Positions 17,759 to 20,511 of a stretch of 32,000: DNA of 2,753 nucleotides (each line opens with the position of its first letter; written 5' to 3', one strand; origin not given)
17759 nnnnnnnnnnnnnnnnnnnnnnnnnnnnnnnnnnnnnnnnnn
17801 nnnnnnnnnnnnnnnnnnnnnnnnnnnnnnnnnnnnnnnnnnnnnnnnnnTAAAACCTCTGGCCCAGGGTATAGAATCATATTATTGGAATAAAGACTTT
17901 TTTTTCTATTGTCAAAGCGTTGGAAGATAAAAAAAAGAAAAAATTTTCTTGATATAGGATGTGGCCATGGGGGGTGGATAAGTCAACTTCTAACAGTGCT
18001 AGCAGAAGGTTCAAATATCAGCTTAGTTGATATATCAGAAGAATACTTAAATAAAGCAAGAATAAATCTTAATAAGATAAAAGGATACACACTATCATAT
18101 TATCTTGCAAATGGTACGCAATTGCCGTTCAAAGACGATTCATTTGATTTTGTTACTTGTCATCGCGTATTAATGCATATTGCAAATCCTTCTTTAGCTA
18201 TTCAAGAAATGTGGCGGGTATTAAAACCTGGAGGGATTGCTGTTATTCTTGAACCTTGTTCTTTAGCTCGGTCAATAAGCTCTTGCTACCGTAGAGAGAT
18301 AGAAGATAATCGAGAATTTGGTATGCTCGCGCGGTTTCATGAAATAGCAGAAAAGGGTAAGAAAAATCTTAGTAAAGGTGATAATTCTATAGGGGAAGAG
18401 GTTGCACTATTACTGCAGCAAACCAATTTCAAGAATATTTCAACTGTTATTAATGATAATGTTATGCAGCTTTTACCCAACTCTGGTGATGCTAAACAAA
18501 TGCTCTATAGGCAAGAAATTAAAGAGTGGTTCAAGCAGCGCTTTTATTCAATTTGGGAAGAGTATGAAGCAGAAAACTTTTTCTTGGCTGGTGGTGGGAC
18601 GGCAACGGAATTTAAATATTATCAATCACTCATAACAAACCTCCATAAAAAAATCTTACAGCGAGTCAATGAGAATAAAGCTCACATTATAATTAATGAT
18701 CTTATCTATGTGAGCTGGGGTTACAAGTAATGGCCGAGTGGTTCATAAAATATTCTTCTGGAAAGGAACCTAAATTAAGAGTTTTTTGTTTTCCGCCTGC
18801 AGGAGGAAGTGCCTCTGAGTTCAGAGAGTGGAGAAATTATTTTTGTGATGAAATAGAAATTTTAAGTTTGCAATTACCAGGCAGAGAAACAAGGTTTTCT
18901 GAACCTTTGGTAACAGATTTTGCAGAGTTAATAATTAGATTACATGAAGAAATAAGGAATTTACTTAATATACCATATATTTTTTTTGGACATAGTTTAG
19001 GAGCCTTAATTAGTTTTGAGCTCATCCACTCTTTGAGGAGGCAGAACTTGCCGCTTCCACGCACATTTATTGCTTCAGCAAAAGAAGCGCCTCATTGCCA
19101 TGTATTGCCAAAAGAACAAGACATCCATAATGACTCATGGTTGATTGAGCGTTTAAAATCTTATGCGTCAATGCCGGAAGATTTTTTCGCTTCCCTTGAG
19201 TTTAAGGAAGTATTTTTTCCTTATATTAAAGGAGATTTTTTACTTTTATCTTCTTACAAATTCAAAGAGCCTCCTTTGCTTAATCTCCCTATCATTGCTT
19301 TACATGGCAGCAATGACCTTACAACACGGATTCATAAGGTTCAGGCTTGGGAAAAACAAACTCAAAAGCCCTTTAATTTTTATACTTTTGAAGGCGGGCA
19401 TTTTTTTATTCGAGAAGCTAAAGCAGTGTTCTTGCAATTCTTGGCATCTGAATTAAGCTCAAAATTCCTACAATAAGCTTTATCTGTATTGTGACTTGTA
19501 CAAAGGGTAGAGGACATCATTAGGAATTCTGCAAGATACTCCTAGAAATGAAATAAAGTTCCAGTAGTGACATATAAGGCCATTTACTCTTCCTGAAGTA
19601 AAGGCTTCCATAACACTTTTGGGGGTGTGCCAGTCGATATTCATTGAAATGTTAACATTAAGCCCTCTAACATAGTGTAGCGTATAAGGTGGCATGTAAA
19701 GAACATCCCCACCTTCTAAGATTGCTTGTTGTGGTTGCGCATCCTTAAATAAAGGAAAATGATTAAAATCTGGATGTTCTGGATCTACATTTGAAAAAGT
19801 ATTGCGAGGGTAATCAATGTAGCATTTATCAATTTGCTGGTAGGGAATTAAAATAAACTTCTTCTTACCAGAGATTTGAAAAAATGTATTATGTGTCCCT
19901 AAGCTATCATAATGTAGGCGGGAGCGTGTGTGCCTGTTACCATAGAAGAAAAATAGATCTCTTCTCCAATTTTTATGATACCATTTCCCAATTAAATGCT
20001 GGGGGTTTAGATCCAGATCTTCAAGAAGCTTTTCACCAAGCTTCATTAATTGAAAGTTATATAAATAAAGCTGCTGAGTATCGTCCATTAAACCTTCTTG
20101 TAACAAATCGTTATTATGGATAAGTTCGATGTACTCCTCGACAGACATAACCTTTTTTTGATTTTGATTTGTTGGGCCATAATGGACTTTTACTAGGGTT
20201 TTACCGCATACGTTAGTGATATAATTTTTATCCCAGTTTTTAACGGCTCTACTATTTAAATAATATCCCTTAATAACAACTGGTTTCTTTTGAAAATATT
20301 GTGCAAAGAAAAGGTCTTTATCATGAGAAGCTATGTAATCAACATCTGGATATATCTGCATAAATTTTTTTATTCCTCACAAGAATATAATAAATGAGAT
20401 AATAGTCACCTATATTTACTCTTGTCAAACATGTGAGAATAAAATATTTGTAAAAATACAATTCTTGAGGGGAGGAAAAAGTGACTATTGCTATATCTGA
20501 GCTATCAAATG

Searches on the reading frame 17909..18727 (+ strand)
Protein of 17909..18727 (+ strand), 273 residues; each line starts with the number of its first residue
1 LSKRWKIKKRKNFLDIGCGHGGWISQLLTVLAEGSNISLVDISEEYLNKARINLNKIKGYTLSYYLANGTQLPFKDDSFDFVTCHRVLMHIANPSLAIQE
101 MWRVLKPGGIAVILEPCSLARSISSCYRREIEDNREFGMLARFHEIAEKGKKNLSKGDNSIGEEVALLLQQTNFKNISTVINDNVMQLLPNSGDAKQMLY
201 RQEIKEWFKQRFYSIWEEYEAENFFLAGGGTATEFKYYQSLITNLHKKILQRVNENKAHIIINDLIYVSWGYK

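Call 4: search_protein_families(library=pfam, proteins=[window:17909-18727:+], max_evalue=0.1)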
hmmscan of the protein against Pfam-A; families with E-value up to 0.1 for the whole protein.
window:17909-18727:+ (273 aa): 18 families
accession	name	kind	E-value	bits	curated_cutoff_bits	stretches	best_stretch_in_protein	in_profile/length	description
PF08241.18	Methyltransf_11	-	2.8e-24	86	21.2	1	14-113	1-95/95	Methyltransferase domain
PF13847.12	Methyltransf_31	-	1.1e-23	84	27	1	7-136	1-127/145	Methyltransferase domain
PF13649.12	Methyltransf_25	-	2.6e-20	73.4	27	1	14-109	2-97/97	Methyltransferase domain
PF01209.24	Ubie_methyltran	-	2.6e-20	73.2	20.1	1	6-118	44-156/233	ubiE/COQ5 methyltransferase family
PF08242.18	Methyltransf_12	-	4.5e-16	59.8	30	1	14-110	1-97/98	Methyltransferase domain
PF13489.12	Methyltransf_23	-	7.5e-16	58.7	27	1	7-129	20-124/164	Methyltransferase domain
PF03141.22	Methyltransf_29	-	1.1e-06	28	23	1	8-114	116-218/506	Putative S-adenosyl-L-methionine-dependent methyltransferase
PF05175.20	MTS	-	8.1e-05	22.8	23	1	9-84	31-104/170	Methyltransferase small domain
PF05891.18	Methyltransf_PK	-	0.00037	20.5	27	1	7-116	53-162/218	AdoMet dependent proline di-methyltransferase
PF07021.18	MetW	-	0.00052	20.1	21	1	7-106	11-103/193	Methionine biosynthesis protein MetW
PF05148.21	Methyltransf_8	-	0.00071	19.9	27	1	70-125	114-168/219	Hypothetical methyltransferase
PF01728.25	FtsJ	-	0.0015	18.9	24.1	1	3-51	14-61/181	FtsJ-like methyltransferase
PF03848.20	TehB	-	0.0023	17.8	20.4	1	7-115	28-134/193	Tellurite resistance protein TehB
PF20922.3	Anamorsin_N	-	0.009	16.2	27.1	1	70-156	40-129/163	Anamorsin, N-terminal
PF12847.13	Methyltransf_18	-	0.012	16.1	27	1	7-72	12-77/151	Methyltransferase domain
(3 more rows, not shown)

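Call 6: search_protein_families(library=ncbifam, proteins=[window:17909-18727:+], max_evalue=0.1)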
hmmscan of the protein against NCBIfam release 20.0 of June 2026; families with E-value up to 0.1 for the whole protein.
window:17909-18727:+ (273 aa): 57 families (the best 25 are shown)
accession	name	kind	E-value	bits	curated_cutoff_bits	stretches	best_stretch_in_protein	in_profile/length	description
TIGR01934.1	MenG_MenH_UbiE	subfamily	9.2e-20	70.9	158.35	1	6-121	36-149/223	ubiquinone/menaquinone biosynthesis methyltransferase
NF001244.0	PRK00216.1-5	equivalog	6.8e-19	68.1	216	1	5-115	44-155/236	bifunctional demethylmenaquinone methyltransferase/2-methoxy-6-polyprenyl-1,4-benzoquinol methylase UbiE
TIGR02752.1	MenG_heptapren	equivalog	1.3e-15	57.5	419.85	1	3-116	39-152/231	demethylmenaquinone methyltransferase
NF001243.0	PRK00216.1-4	equivalog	1.6e-15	57.1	235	1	3-116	41-154/237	demethylmenaquinone methyltransferase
TIGR02072.1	BioC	equivalog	2.1e-14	53.9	184.95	1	9-112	34-131/244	malonyl-ACP O-methyltransferase BioC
NF045667.1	MTase_DVU1556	equivalog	2.4e-14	53.3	155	1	4-113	17-119/213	DVU_1556 family methyltransferase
NF001240.0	PRK00216.1-1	equivalog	3.2e-14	52.6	378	1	7-125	61-181/251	bifunctional demethylmenaquinone methyltransferase/2-methoxy-6-polyprenyl-1,4-benzoquinol methylase UbiE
NF041537.1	ArsM_AhpD_UU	exception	3.4e-14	52.4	510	1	7-115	74-182/345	arsenite methyltransferase/AhpD domain selenoprotein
NF041536.1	ArsM_DUF2284_UU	exception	3.6e-14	52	575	1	6-113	73-180/459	arsenite methyltransferase/DUF2284 domain selenoprotein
NF040539.1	AST_met_ArsM_2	exception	4.7e-14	52.9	240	1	9-115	56-165/262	putative arsinothricin biosynthesis methyltransferase ArsM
NF047649.1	MTase_UXPK_star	exception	5.4e-14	51.9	460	1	10-113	78-181/283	methyltransferase/UXPK-star double selenoprotein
TIGR01983.1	UbiG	equivalog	6.3e-14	51.8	102.95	1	10-113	50-151/228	bifunctional 2-polyprenyl-6-hydroxyphenol methylase/3-demethylubiquinol 3-O-methyltransferase UbiG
NF001242.0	PRK00216.1-3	equivalog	9.5e-14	51.4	351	1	9-118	70-180/258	bifunctional demethylmenaquinone methyltransferase/2-methoxy-6-polyprenyl-1,4-benzoquinol methylase UbiE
NF052510.1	methyltran_MpqE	exception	7.4e-12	45.1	335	1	6-127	43-162/234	methyl-plastoquinone biosynthesis methyltransferase MpqE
NF001241.0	PRK00216.1-2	equivalog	7.4e-11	42.1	327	1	6-117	48-151/231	demethylmenaquinone methyltransferase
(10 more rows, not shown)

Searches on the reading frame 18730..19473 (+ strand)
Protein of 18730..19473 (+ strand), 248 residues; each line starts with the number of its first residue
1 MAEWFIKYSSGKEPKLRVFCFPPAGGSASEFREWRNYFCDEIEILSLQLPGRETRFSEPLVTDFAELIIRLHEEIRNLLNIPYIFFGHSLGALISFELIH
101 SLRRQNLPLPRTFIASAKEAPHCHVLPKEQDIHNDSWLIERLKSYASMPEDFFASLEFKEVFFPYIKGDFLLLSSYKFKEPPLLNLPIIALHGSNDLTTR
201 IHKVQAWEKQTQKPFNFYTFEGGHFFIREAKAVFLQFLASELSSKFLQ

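Call 4: search_protein_families(library=pfam, proteins=[window:18730-19473:+], max_evalue=0.1)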
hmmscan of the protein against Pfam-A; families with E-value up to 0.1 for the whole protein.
window:18730-19473:+ (248 aa): 6 families
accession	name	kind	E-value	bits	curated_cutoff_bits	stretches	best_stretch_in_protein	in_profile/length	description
PF00975.26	Thioesterase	-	6.2e-37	128.4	26.4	1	17-232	2-217/226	Thioesterase domain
PF12697.13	Abhydrolase_6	-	7.3e-06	27.2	26.3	1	20-231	3-212/217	Alpha/beta hydrolase family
PF12146.15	Hydrolase_4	-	0.00038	20.3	27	1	60-101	58-96/239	Serine aminopeptidase, S33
PF03959.19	FSH1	-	0.0099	16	21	1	86-226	106-201/211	Serine hydrolase (FSH1)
PF05057.20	DUF676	-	0.017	15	20.3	1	85-148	82-151/217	Putative serine esterase (DUF676)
PF00561.26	Abhydrolase_1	-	0.036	14.2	25.8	0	62-98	48-86/245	alpha/beta hydrolase fold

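Call 6: search_protein_families(library=ncbifam, proteins=[window:18730-19473:+], max_evalue=0.1)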
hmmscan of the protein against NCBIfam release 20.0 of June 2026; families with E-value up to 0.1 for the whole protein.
window:18730-19473:+ (248 aa): 4 families
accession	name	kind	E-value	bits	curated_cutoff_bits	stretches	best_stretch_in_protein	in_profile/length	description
NF008340.0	PRK11126.1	equivalog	0.0045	16.2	261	1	26-102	25-99/255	2-succinyl-6-hydroxy-2,4-cyclohexadiene-1-carboxylate synthase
NF040607.1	mycolic_Pks13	equivalog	0.013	12.9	2100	1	11-106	1419-1505/1680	polyketide synthase Pks13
TIGR03695.1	menH_SHCHC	equivalog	0.025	14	208.55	1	26-100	13-90/252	2-succinyl-6-hydroxy-2,4-cyclohexadiene-1-carboxylate synthase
NF007605.2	PRK10252.1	equivalog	0.067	10.6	2400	1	18-104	1068-1153/1292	enterobactin non-ribosomal peptide synthetase EntF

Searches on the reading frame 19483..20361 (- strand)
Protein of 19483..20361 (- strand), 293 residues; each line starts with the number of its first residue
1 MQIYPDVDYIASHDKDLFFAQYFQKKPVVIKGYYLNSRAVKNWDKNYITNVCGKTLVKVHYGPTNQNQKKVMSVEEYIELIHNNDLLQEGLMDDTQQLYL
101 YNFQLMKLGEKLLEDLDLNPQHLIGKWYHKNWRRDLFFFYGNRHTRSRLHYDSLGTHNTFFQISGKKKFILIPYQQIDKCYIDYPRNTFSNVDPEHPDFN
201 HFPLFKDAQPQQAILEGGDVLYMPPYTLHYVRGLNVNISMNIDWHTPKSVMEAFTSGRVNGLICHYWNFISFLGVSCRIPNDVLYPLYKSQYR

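Call 4: search_protein_families(library=pfam, proteins=[window:19483-20361:-], max_evalue=0.1)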
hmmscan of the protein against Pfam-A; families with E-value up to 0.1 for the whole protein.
window:19483-20361:- (293 aa): 4 families
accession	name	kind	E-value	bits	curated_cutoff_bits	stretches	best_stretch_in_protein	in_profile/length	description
PF13621.12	Cupin_8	-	4.1e-37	128.9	27.4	1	21-247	9-249/252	Cupin-like domain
PF08007.18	JmjC_2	-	2.7e-05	24.1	22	1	150-246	41-121/127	JmjC domain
PF02373.28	JmjC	-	0.015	16.2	24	1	139-244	3-114/114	JmjC domain, hydroxylase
PF02982.20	Scytalone_dh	-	0.085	13.1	27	0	19-93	4-73/160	Scytalone dehydratase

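Call 6: search_protein_families(library=ncbifam, proteins=[window:19483-20361:-], max_evalue=0.1)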
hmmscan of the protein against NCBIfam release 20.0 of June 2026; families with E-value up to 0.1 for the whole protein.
window:19483-20361:- (293 aa): 0 families

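Call 68: search_solved_structures(query=window:19483-20361:-, max_evalue=0.001)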
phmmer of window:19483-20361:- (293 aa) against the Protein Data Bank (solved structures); distinct sequences matched with E-value up to 0.001: 34.
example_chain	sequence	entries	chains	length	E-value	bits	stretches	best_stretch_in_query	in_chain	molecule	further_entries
3al5_A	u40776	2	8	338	1.6e-15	60.3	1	21-249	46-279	JmjC domain-containing protein C2orf60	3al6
6f4m_A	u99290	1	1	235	2.5e-15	59.7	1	24-244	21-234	JmjC domain-containing protein 5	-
6f4r_A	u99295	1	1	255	2.7e-15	59.5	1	24-244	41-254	JmjC domain-containing protein 5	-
6f4p_A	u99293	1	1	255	2.8e-15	59.5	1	24-244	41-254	JmjC domain-containing protein 5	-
6f4q_A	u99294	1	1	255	6.3e-15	58.3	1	24-244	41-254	JmjC domain-containing protein 5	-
6f4t_A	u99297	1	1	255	1e-14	57.7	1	24-244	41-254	JmjC domain-containing protein 5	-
6f4s_A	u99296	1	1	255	1.2e-14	57.4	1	24-244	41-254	JmjC domain-containing protein 5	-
4gaz_A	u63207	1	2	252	6e-14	55.1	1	24-245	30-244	Lysine-specific demethylase 8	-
4gjy_A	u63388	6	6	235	7.5e-14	54.8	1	24-244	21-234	JmjC domain-containing protein 5 | Bifunctional peptidase and arginyl-hydroxylase JMJD5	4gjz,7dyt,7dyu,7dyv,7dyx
7dyw_A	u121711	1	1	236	7.5e-14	54.8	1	24-244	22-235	Bifunctional peptidase and arginyl-hydroxylase JMJD5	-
4qu1_A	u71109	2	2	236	7.6e-14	54.8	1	24-244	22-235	Lysine-specific demethylase 8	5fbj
6avs_A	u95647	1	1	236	7.6e-14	54.8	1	24-244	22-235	Lysine-specific demethylase 8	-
6ax3_A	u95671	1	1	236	7.6e-14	54.8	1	24-244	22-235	Lysine-specific demethylase 8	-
4aap_A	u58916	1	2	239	7.8e-14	54.7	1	24-244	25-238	LYSINE-SPECIFIC DEMETHYLASE 8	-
6i9l_A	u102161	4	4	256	8.2e-14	54.7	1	24-244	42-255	JmjC domain-containing protein 5 | Bifunctional peptidase and arginyl-hydroxylase JMJD5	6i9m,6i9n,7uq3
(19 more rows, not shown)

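Call 83: search_protein_families(library=padloc, proteins=[window:19483-20361:-], max_evalue=0.01)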
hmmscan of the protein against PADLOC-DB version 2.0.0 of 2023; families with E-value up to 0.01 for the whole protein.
window:19483-20361:- (293 aa): 0 families
